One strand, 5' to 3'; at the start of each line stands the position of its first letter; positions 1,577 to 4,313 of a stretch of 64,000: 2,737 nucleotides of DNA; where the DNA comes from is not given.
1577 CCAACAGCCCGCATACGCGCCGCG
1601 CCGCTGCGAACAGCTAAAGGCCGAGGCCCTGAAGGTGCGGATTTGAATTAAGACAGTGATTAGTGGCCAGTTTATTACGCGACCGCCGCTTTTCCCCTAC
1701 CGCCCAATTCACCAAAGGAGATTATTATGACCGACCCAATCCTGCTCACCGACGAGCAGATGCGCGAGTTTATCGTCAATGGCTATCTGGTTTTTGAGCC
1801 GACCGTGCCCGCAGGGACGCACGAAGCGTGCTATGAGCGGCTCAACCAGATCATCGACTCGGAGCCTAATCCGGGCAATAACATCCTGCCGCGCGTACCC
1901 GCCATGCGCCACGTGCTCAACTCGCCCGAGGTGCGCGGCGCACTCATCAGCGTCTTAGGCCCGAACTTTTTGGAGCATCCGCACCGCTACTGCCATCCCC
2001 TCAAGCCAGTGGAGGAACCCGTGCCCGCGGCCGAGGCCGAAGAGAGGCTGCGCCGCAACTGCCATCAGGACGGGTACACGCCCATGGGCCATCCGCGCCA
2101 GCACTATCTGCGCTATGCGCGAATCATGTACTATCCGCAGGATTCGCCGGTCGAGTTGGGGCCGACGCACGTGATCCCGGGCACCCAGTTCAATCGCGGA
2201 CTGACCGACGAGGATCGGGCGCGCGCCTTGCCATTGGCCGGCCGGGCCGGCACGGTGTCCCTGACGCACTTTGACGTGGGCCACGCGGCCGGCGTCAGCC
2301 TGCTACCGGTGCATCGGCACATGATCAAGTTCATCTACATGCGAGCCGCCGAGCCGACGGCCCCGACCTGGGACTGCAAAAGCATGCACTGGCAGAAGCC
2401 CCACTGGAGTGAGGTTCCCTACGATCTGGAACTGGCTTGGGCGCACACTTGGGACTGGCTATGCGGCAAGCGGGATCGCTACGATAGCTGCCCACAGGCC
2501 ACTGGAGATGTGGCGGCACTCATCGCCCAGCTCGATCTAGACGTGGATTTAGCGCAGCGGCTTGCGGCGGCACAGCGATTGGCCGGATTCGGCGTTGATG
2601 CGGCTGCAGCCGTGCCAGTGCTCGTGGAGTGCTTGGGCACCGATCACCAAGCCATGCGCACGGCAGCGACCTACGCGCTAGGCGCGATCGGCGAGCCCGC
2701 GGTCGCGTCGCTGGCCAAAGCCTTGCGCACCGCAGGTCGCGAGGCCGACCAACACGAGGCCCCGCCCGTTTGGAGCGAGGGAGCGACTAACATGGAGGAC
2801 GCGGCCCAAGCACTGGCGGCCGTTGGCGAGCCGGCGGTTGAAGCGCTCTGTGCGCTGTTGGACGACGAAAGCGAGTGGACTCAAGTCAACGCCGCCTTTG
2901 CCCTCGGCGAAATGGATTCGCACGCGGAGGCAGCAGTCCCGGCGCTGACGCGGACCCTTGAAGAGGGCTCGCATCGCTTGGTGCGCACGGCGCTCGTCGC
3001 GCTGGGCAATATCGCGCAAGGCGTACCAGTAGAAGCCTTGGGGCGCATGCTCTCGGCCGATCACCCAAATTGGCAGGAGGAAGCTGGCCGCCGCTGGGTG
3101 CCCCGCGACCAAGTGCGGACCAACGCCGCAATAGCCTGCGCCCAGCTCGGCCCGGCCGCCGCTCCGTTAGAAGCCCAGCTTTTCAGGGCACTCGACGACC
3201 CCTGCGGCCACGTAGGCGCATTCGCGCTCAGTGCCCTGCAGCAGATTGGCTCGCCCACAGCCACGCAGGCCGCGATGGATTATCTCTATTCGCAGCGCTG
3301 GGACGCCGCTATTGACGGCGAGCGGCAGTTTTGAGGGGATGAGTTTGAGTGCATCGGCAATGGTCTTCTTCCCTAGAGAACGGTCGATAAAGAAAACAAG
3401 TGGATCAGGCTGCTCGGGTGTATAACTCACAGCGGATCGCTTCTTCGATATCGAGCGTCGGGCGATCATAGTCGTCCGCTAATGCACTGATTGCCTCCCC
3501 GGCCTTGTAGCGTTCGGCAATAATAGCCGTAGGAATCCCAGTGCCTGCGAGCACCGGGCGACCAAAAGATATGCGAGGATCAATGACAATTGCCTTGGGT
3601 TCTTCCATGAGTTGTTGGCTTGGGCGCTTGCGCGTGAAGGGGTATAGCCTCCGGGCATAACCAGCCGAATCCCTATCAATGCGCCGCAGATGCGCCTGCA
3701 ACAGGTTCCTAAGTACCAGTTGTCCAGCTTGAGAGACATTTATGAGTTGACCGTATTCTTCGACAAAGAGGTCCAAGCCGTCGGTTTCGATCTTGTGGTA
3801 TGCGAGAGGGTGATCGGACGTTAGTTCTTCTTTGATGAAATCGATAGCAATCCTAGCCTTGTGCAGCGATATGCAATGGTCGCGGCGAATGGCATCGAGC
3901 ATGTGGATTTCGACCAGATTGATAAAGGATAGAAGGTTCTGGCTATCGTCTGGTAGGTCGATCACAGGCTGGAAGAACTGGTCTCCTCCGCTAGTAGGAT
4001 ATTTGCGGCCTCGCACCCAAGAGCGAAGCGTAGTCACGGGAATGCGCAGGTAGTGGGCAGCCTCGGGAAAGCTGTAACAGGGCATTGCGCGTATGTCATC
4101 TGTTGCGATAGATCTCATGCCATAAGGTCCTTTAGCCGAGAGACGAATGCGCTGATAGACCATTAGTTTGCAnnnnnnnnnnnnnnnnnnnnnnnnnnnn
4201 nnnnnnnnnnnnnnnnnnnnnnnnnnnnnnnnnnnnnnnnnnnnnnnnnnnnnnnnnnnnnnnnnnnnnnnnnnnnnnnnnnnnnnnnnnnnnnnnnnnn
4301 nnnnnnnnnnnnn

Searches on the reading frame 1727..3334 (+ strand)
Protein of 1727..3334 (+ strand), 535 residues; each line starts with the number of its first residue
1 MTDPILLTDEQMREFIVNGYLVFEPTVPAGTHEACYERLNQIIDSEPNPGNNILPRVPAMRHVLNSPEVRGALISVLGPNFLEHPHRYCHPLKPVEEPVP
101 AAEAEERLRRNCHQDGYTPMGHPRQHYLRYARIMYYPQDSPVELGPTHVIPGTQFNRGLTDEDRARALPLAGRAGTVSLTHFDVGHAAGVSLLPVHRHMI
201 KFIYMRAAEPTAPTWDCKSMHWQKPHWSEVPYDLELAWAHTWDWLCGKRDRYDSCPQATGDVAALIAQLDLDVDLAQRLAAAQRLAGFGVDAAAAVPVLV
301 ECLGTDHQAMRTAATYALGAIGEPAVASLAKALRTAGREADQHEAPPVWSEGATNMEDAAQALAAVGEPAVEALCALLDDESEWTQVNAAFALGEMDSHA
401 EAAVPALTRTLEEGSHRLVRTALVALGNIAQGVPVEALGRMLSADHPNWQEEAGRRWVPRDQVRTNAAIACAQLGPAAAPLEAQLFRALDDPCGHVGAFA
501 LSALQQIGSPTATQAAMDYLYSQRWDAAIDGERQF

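Call 3: search_protein_families(library=pfam, proteins=[window:1727-3334:+], max_evalue=1)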
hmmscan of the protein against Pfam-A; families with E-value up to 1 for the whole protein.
window:1727-3334:+ (535 aa): 7 families
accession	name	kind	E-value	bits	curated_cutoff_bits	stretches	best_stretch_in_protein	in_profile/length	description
PF13646.12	HEAT_2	-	7.7e-24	84.2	27.7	3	359-426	20-87/88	HEAT repeats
PF03130.22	HEAT_PBS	-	1.3e-09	38.1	20.9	3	311-334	2-26/27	PBS lyase HEAT-like repeat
PF00514.29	Arm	-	2.8e-09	37.2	20.6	2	403-430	13-40/41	Armadillo/beta-catenin-like repeat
PF02985.28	HEAT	-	9.1e-09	35.2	23.5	2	296-323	2-29/31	HEAT repeat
PF13513.12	HEAT_EZ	-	1.1e-06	29.5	27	1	294-321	28-55/55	HEAT-like repeat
PF05721.19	PhyH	-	0.0012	19.6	22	1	68-189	70-203/213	Phytanoyl-CoA dioxygenase (PhyH)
PF07556.16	DUF1538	-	0.41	10.4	22.6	0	377-433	56-111/211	Protein of unknown function (DUF1538)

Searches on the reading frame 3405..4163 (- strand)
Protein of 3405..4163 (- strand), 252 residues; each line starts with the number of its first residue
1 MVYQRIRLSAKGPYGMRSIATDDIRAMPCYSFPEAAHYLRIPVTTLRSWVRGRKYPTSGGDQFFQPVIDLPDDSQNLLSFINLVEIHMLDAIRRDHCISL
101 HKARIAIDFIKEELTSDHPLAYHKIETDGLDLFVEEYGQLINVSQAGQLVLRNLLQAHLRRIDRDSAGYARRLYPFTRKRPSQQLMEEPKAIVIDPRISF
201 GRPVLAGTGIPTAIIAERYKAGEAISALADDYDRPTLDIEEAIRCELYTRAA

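Call 3: search_protein_families(library=pfam, proteins=[window:3405-4163:-], max_evalue=1)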
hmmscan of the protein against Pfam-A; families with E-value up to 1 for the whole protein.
window:3405-4163:- (252 aa): 6 families
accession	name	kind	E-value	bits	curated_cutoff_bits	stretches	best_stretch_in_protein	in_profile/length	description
PF04255.20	DUF433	-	1.7e-10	41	23.6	1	192-243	1-53/56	Protein of unknown function (DUF433)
PF21321.3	HTH_66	-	3.4e-06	27.8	24.3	1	28-104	1-80/83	Putative DNA-binding HTH domain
PF12728.13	HTH_17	-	0.00091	19.9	27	1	30-54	2-26/51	Helix-turn-helix domain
PF21531.3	Rv2175c_wHTH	-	0.011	16.2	27.1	1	27-53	13-39/57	DNA-binding protein Rv2175c, wHTH domain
PF14562.12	Endonuc_BglI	-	0.071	12.8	25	1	131-184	11-63/286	Restriction endonuclease BglI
PF03550.21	LolB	-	0.2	12.1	23.7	1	37-56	76-95/151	Outer membrane lipoprotein LolB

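Call 5: search_protein_families(library=padloc, proteins=[window:3405-4163:-], max_evalue=1)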
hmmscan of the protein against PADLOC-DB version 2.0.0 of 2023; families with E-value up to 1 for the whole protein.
window:3405-4163:- (252 aa): 0 families

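Call 6: search_protein_families(library=ncbifam, proteins=[window:3405-4163:-], max_evalue=1)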
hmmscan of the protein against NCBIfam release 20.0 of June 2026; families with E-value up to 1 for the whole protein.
window:3405-4163:- (252 aa): 1 family
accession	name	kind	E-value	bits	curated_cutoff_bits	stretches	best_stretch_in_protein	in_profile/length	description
TIGR01764.1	excise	domain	0.088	13.2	28.8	1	31-53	3-25/49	excisionase family DNA-binding protein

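Call 100: search_protein_families(library=phrogs, proteins=[window:3405-4163:-], max_evalue=0.01)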
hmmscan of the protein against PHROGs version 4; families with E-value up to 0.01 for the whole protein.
window:3405-4163:- (252 aa): 2 families
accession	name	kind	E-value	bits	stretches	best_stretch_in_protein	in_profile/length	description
phrog_11928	-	unknown function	0.0044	17.8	0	191-229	6-44/74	-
phrog_31673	-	unknown function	0.0097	16.6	0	77-226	41-177/207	-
